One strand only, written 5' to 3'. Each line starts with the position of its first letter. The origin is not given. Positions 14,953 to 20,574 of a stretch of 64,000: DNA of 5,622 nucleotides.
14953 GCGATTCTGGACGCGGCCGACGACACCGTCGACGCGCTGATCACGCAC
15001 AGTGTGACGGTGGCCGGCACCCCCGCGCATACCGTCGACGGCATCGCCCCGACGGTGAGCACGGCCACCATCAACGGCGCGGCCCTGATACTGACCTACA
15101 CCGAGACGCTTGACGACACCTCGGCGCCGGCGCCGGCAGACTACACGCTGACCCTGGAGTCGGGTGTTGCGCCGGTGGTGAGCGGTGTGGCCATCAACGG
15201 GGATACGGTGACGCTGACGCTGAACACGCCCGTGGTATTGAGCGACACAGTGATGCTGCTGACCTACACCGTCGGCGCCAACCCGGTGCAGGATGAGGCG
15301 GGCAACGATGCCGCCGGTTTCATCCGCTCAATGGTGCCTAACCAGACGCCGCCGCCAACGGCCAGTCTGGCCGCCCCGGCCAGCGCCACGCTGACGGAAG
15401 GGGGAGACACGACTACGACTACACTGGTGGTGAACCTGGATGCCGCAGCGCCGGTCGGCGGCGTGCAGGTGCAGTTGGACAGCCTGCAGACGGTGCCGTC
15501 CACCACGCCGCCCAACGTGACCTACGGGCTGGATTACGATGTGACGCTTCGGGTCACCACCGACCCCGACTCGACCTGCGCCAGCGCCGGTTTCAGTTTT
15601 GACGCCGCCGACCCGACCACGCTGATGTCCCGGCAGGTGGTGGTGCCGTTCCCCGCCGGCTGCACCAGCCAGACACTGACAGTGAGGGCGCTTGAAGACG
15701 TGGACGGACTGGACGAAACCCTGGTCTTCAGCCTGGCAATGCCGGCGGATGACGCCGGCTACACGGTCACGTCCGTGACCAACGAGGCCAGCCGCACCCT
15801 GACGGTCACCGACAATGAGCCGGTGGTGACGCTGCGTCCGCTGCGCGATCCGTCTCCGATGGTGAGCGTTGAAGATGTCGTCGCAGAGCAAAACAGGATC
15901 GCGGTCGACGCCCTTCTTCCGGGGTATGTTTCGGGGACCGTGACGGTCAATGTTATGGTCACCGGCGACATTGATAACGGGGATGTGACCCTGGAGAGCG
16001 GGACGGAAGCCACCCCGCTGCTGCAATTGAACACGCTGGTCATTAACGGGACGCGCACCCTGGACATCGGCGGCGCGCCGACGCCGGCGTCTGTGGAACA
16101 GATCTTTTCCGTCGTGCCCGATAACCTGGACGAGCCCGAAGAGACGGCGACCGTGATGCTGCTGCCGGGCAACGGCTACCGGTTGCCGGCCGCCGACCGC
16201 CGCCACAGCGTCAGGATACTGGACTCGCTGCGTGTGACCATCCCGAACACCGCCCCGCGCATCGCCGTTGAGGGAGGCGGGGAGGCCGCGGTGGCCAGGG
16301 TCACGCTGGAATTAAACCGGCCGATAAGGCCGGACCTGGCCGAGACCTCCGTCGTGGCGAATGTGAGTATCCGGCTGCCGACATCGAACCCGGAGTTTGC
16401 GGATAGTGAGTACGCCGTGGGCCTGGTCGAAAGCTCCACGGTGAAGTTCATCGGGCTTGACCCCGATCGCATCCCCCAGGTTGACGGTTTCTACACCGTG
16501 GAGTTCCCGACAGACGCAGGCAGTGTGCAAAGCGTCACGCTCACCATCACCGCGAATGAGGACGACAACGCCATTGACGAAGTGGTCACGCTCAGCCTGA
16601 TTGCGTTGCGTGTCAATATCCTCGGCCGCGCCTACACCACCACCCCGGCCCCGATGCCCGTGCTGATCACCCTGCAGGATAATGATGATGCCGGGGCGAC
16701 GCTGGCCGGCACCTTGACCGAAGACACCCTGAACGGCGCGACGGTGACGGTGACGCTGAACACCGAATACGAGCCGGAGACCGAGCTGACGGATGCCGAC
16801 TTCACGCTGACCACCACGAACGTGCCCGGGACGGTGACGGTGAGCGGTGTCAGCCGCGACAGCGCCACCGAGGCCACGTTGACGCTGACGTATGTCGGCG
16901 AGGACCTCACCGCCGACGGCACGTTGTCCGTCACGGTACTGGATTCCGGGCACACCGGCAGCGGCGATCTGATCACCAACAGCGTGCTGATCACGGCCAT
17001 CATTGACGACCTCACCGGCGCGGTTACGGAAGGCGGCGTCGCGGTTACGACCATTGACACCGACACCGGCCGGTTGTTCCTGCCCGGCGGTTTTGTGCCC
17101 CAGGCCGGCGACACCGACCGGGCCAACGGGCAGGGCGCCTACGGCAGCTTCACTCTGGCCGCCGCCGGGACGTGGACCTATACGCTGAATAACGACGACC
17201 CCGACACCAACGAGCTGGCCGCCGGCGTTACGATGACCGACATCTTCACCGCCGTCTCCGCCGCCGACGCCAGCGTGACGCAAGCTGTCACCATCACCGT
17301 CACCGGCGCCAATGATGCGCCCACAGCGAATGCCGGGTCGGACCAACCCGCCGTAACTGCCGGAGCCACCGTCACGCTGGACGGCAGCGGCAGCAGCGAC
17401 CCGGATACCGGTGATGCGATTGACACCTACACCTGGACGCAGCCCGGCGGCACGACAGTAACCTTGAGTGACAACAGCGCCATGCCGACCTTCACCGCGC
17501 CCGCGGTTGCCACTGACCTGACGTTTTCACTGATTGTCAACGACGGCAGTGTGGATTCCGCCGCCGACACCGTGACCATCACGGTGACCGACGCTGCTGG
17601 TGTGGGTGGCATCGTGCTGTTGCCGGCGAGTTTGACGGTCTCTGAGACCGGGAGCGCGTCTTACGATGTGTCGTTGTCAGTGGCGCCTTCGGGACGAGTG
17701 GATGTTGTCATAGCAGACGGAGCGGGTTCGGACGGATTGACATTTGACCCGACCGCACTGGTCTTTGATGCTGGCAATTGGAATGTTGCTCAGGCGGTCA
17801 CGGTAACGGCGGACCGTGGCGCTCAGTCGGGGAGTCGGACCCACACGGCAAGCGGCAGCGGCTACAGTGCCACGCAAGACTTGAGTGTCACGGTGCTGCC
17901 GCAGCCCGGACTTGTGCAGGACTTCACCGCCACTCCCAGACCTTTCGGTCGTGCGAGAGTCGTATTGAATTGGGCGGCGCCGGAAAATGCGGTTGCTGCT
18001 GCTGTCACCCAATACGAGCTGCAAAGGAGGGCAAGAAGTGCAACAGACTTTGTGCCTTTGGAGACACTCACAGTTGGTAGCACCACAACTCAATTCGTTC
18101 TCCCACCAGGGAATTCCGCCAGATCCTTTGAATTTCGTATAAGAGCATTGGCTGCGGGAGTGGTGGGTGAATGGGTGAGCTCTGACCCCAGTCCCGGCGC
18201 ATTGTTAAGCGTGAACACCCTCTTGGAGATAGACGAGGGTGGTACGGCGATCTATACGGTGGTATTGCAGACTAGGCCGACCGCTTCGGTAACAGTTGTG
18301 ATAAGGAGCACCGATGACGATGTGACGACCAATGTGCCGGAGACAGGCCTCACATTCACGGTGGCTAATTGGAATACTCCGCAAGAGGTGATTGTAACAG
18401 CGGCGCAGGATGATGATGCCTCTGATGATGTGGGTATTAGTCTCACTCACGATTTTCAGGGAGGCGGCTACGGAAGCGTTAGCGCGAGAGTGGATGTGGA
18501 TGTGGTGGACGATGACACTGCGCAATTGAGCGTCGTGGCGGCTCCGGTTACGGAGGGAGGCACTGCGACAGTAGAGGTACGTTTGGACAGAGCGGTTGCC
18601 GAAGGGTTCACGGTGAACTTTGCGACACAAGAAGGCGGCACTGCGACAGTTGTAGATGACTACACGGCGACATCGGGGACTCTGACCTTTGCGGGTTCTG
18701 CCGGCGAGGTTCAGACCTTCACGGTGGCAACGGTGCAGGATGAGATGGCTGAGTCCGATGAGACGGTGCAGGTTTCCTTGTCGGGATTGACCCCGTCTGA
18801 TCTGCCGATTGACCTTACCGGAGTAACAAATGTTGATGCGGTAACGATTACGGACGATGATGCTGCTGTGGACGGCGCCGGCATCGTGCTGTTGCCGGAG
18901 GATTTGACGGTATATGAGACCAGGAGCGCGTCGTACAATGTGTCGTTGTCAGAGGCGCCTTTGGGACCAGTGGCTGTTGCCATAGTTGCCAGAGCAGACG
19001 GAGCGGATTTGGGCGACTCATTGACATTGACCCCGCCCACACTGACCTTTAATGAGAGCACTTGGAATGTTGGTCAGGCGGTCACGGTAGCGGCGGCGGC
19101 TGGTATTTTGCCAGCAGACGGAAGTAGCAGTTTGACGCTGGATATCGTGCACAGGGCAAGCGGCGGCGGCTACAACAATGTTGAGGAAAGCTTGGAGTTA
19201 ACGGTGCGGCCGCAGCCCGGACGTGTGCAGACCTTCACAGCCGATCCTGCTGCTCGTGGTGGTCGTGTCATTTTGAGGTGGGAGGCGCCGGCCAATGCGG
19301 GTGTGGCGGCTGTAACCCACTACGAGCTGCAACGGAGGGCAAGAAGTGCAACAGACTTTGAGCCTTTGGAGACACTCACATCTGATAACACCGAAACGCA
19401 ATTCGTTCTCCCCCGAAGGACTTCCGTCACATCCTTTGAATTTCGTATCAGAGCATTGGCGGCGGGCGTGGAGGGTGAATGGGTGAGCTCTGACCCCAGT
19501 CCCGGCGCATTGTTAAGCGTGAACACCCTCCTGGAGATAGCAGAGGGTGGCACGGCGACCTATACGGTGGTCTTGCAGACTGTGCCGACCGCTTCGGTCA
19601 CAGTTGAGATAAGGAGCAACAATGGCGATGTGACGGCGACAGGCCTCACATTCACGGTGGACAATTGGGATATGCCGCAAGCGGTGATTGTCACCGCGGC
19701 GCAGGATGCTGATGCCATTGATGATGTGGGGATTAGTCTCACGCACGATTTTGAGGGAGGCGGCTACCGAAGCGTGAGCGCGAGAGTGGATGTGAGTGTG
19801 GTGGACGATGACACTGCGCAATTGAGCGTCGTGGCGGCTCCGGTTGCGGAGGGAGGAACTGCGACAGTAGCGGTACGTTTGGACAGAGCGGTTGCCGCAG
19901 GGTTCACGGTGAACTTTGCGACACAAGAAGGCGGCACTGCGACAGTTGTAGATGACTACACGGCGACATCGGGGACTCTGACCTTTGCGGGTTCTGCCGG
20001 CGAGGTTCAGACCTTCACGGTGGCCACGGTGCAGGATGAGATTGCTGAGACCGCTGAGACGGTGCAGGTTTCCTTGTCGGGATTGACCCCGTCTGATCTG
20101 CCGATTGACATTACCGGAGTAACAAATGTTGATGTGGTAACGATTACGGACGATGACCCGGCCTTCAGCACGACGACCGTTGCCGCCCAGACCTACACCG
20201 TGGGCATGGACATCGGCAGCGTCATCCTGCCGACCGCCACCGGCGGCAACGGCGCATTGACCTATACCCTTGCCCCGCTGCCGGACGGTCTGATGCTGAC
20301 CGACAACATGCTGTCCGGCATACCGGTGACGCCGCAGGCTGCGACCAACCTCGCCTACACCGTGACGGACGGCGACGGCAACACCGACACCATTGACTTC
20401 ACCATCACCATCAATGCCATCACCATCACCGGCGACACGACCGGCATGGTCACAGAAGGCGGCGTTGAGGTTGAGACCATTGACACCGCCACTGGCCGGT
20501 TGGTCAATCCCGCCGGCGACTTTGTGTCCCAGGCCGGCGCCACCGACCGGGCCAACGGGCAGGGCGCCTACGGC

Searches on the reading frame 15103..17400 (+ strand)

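Call 40: search_protein_families(library=pfam, proteins=[window:15103-17400:+], max_evalue=0.001)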
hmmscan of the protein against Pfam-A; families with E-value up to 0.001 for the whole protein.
window:15103-17400:+ (766 aa): 1 family
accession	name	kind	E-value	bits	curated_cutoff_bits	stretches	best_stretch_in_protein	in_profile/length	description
PF13753.12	SWM_repeat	-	0.00039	21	27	1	2-56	27-82/86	Putative flagellar system-associated repeat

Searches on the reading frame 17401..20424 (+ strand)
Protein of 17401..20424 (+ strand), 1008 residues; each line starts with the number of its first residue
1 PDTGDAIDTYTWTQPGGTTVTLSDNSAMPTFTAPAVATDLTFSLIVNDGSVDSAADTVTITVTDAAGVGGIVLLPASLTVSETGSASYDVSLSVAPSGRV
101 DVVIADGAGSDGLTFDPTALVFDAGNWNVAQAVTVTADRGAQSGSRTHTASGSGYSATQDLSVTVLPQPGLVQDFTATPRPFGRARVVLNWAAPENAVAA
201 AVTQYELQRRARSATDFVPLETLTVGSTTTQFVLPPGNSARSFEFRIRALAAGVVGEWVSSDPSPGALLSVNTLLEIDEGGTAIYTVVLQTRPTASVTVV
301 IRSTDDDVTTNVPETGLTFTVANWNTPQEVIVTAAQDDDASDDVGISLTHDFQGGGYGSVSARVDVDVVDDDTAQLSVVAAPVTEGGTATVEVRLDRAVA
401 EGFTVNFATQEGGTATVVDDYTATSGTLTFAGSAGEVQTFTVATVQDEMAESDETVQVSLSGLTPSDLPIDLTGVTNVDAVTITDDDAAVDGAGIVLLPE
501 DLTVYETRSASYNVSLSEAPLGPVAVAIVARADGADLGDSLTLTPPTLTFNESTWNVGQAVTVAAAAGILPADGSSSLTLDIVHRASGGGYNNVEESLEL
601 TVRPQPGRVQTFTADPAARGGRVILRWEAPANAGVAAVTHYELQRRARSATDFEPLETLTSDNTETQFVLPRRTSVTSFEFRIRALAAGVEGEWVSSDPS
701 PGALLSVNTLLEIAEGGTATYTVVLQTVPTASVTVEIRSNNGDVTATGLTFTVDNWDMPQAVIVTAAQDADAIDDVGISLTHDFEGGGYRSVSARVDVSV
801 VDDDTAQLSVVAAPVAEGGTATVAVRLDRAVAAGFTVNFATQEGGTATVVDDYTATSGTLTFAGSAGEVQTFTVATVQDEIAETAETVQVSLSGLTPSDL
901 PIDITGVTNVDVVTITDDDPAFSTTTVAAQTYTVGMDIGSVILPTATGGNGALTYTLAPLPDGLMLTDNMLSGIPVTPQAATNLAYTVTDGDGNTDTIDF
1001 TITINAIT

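Call 40: search_protein_families(library=pfam, proteins=[window:17401-20424:+], max_evalue=0.001)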
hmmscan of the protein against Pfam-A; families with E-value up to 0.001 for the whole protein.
window:17401-20424:+ (1008 aa): 3 families
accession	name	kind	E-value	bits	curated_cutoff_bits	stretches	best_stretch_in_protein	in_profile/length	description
PF03160.20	Calx-beta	-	2.6e-18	66.6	27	2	385-487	20-119/119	Calx-beta domain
PF00041.27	fn3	-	1e-10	42.1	25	0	612-694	6-77/84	Fibronectin type III domain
PF22352.2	K319L-like_PKD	-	2.4e-07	31.1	27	1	5-62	26-84/84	K319L-like, PKD domain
